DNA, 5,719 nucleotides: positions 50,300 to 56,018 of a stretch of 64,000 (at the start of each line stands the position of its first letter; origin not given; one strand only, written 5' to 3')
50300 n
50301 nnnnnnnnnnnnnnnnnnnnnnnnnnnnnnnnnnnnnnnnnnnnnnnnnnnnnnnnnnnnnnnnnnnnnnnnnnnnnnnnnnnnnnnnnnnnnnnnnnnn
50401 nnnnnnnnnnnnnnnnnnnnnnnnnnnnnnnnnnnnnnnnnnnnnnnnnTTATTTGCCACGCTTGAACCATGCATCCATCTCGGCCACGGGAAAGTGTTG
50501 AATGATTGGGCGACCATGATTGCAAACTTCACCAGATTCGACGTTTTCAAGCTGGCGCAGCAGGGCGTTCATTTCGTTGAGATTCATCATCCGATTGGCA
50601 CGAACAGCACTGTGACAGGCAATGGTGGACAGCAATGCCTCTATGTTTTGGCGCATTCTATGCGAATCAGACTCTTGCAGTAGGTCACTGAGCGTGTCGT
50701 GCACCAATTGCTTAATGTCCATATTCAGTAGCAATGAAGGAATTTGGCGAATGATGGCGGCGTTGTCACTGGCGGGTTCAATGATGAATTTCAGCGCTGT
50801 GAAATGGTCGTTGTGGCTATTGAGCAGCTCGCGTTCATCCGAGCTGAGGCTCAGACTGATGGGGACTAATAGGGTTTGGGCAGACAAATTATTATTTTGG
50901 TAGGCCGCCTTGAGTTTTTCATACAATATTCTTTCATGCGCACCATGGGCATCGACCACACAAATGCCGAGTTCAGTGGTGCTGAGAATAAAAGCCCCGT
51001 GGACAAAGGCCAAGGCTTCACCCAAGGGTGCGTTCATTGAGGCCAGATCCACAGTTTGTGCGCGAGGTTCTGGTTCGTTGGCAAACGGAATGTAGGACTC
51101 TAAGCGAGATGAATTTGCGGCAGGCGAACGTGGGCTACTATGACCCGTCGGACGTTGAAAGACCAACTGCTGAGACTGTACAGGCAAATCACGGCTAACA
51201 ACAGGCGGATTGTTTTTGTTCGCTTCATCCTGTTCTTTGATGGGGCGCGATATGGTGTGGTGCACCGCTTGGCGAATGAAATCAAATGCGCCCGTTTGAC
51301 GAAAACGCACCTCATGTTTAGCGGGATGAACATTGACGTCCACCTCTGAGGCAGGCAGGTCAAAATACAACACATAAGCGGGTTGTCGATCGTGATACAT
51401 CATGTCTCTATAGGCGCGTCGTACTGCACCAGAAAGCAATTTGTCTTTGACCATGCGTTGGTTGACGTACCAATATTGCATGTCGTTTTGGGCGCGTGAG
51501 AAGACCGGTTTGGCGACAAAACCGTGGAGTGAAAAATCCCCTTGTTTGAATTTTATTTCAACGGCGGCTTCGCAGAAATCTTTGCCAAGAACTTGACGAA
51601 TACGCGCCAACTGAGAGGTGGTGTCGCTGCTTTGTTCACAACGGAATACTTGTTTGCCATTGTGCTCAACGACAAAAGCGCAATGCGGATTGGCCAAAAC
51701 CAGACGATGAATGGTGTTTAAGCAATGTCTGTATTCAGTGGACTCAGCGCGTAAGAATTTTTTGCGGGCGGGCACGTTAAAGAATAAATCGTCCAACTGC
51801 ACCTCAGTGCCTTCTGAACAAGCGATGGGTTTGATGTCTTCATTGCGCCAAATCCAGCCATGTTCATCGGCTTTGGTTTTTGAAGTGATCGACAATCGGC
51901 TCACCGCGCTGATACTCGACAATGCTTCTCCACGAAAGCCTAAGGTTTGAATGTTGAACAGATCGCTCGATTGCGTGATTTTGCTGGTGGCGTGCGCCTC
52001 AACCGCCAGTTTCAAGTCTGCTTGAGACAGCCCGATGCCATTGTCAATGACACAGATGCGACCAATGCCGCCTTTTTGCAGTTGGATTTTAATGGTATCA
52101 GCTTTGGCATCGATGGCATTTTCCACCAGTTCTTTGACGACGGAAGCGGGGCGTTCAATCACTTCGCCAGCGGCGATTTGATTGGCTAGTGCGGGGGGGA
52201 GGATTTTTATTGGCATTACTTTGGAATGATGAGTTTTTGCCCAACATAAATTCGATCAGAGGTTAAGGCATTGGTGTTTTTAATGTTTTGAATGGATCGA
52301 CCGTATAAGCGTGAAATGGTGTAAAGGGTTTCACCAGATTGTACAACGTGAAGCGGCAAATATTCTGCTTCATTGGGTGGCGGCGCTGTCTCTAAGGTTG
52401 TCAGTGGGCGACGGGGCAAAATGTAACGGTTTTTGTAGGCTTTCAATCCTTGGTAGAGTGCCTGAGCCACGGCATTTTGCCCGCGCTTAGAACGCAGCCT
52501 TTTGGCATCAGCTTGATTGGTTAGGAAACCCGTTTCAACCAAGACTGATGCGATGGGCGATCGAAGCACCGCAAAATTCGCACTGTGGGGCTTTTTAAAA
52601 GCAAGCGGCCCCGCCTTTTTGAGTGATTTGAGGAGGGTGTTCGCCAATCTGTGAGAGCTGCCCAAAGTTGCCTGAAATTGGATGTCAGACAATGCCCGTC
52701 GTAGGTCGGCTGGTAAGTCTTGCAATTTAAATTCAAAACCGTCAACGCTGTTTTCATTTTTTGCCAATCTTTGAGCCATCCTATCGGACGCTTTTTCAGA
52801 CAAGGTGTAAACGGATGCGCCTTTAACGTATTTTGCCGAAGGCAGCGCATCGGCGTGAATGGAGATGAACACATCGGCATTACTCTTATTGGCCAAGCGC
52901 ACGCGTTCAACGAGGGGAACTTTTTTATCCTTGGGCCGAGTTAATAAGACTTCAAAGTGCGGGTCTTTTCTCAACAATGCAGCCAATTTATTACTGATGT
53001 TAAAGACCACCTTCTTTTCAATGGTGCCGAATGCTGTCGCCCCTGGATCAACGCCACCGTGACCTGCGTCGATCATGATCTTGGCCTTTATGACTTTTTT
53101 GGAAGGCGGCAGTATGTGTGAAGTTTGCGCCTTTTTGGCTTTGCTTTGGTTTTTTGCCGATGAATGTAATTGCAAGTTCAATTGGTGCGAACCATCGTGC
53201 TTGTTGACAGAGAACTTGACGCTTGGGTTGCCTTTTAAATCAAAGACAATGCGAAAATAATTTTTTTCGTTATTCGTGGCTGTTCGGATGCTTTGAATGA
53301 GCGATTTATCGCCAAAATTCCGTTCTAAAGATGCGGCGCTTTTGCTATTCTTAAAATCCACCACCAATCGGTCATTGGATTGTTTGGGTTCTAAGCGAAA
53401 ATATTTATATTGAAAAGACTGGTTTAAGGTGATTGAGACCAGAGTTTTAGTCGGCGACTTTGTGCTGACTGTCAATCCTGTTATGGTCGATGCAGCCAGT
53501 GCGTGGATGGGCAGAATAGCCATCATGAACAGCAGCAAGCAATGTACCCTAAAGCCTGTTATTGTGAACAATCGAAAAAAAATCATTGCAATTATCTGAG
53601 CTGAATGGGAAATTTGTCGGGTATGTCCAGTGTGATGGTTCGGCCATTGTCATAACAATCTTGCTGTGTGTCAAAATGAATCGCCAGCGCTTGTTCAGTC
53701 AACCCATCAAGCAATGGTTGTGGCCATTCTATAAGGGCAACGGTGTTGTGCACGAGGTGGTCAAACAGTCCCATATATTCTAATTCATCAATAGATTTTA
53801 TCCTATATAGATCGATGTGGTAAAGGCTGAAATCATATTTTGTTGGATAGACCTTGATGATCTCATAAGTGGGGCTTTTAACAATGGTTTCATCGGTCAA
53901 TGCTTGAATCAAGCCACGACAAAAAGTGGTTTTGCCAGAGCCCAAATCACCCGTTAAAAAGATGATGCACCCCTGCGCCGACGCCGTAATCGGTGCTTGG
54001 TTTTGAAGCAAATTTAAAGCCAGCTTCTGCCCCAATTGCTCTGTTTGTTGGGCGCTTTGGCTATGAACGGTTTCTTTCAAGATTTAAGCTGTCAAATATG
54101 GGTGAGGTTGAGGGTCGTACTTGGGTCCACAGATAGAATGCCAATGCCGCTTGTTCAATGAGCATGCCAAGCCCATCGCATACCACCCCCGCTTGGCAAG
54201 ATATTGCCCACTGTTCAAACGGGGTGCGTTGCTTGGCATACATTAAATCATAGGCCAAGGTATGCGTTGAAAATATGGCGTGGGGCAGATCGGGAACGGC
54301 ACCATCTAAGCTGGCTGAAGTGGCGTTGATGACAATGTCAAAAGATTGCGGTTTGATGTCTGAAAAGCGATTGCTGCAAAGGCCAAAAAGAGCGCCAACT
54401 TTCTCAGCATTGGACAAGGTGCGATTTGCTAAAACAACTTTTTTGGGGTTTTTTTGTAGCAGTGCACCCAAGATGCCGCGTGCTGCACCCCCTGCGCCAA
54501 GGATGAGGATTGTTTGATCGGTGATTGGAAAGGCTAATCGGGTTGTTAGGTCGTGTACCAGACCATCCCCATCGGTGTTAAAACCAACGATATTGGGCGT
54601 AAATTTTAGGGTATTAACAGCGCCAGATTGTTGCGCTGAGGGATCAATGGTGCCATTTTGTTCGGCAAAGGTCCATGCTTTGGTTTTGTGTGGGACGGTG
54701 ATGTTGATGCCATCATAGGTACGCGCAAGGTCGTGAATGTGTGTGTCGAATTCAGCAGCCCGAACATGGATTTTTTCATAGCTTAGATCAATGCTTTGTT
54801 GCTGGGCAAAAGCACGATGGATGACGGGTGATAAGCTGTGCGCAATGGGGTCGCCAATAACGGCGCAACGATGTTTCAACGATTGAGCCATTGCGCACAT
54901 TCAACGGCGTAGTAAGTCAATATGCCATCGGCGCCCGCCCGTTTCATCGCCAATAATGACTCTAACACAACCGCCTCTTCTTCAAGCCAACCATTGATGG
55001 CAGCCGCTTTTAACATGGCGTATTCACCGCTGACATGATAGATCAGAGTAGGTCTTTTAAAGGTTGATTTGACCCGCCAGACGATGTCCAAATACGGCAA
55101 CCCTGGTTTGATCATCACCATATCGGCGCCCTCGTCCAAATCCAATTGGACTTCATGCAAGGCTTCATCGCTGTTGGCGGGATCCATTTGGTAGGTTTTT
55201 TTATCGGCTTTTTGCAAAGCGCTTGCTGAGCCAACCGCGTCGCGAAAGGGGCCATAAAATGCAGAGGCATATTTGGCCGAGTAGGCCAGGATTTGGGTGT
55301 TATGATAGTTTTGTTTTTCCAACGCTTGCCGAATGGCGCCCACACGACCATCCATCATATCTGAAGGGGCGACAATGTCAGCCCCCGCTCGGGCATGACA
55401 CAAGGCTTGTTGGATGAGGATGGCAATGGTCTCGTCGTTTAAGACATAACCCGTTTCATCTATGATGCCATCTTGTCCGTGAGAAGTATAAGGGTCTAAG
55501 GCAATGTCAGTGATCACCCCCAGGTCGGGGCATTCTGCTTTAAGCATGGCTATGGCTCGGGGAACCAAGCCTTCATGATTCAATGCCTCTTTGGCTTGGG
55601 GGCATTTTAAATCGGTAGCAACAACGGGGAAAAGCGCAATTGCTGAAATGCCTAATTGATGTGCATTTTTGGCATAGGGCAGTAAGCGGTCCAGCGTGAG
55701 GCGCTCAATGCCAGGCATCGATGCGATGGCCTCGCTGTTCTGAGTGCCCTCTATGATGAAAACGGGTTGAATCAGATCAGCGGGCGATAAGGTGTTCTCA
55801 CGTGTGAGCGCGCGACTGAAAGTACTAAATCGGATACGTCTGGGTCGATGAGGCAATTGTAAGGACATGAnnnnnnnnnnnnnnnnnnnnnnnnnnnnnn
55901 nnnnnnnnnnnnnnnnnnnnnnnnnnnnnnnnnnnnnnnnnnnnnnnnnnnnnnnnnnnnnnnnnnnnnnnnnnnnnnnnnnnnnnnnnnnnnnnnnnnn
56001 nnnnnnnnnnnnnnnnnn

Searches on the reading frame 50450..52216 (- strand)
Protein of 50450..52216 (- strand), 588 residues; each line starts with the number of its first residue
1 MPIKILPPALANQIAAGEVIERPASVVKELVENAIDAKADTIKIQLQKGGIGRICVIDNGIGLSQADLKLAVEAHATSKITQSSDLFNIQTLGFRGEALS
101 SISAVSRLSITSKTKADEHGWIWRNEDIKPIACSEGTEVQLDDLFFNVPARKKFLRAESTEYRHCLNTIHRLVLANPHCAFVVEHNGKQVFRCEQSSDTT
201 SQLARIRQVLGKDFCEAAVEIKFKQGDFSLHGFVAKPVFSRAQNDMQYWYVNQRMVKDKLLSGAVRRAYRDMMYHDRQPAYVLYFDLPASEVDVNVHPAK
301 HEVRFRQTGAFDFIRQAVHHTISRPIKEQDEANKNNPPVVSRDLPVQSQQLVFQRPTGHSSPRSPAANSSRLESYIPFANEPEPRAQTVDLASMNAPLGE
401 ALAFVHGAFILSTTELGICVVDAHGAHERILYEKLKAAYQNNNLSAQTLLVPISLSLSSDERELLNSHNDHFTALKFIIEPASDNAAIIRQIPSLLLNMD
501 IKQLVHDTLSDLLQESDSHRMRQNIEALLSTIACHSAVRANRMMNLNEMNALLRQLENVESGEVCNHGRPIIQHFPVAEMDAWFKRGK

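Call 58: search_protein_families(library=pfam, proteins=[window:50450-52216:-], max_evalue=0.00001)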
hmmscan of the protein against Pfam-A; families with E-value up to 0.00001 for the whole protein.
window:50450-52216:- (588 aa): 4 families
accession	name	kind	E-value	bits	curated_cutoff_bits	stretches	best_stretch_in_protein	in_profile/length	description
PF01119.25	DNA_mis_repair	-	4e-37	126.9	26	1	206-322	1-118/119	DNA mismatch repair protein, C-terminal domain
PF08676.16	MutL_C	-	2.7e-36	124.8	25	1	402-543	1-141/142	MutL C terminal dimerisation domain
PF13589.12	HATPase_c_3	-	2e-14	54.2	25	1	24-126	4-106/137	Histidine kinase-, DNA gyrase B-, and HSP90-like ATPase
PF02518.31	HATPase_c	-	1.8e-08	35.2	26.4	1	21-83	4-64/111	Histidine kinase-, DNA gyrase B-, and HSP90-like ATPase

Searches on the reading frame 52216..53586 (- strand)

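Call 58: search_protein_families(library=pfam, proteins=[window:52216-53586:-], max_evalue=0.00001)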
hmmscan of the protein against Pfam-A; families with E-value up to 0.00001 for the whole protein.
window:52216-53586:- (456 aa): 3 families
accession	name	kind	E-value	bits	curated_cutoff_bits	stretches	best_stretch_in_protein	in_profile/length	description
PF01520.23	Amidase_3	-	9.7e-48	162.9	27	1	170-382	1-173/174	N-acetylmuramoyl-L-alanine amidase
PF01476.26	LysM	-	9.1e-13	48.4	20.9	1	413-455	1-43/43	LysM domain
PF11741.13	AMIN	-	4.7e-11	43.1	20.5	1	44-132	7-93/101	AMIN domain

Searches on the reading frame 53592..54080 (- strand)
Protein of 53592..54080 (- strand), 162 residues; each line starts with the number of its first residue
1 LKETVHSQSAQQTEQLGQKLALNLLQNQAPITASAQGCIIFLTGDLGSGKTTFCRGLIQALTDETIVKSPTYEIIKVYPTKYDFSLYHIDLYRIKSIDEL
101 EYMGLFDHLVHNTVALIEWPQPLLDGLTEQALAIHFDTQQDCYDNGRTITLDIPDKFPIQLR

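Call 58: search_protein_families(library=pfam, proteins=[window:53592-54080:-], max_evalue=0.00001)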
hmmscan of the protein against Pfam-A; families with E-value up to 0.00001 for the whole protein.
window:53592-54080:- (162 aa): 1 family
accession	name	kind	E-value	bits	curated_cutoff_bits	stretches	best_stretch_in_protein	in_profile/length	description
PF02367.23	TsaE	-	4.9e-33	114.2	26.6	1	8-140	2-122/128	Threonylcarbamoyl adenosine biosynthesis protein TsaE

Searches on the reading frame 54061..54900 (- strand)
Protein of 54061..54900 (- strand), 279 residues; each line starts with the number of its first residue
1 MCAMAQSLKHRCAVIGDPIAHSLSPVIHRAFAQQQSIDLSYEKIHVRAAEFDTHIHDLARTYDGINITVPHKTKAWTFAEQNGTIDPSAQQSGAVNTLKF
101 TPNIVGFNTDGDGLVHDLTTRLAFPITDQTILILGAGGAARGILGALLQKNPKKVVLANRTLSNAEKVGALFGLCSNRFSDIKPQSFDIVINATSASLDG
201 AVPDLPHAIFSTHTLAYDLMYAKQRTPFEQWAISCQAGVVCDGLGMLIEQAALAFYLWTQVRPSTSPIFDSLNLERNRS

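Call 58: search_protein_families(library=pfam, proteins=[window:54061-54900:-], max_evalue=0.00001)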
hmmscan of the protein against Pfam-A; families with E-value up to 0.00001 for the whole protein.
window:54061-54900:- (279 aa): 3 families
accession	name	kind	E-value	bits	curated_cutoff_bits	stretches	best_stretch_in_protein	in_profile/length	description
PF08501.16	Shikimate_dh_N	-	8.6e-21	74.4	27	1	14-98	1-83/83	Shikimate dehydrogenase substrate binding domain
PF18317.6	SDH_C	-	2.1e-09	37.4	25.8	1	243-266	1-24/31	Shikimate 5'-dehydrogenase C-terminal domain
PF01488.26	Shikimate_DH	-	3e-09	37.5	24.3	1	125-197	9-86/138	Shikimate / quinate 5-dehydrogenase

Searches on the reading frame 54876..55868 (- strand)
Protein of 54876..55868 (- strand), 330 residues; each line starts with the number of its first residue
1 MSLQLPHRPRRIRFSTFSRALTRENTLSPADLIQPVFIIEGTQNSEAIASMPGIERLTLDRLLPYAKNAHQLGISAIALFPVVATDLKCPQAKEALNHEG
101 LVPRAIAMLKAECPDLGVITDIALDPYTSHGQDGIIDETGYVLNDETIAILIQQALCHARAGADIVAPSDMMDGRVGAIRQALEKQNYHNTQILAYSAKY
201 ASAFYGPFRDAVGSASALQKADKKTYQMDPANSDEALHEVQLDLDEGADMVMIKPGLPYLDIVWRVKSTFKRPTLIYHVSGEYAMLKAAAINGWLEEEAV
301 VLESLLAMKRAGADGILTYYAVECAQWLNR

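Call 58: search_protein_families(library=pfam, proteins=[window:54876-55868:-], max_evalue=0.00001)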
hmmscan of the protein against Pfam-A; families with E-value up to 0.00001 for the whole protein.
window:54876-55868:- (330 aa): 1 family
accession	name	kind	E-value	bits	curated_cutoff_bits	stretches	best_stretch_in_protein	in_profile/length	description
PF00490.27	ALAD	-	2.3e-136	454.5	24.6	1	7-327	2-317/317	Delta-aminolevulinic acid dehydratase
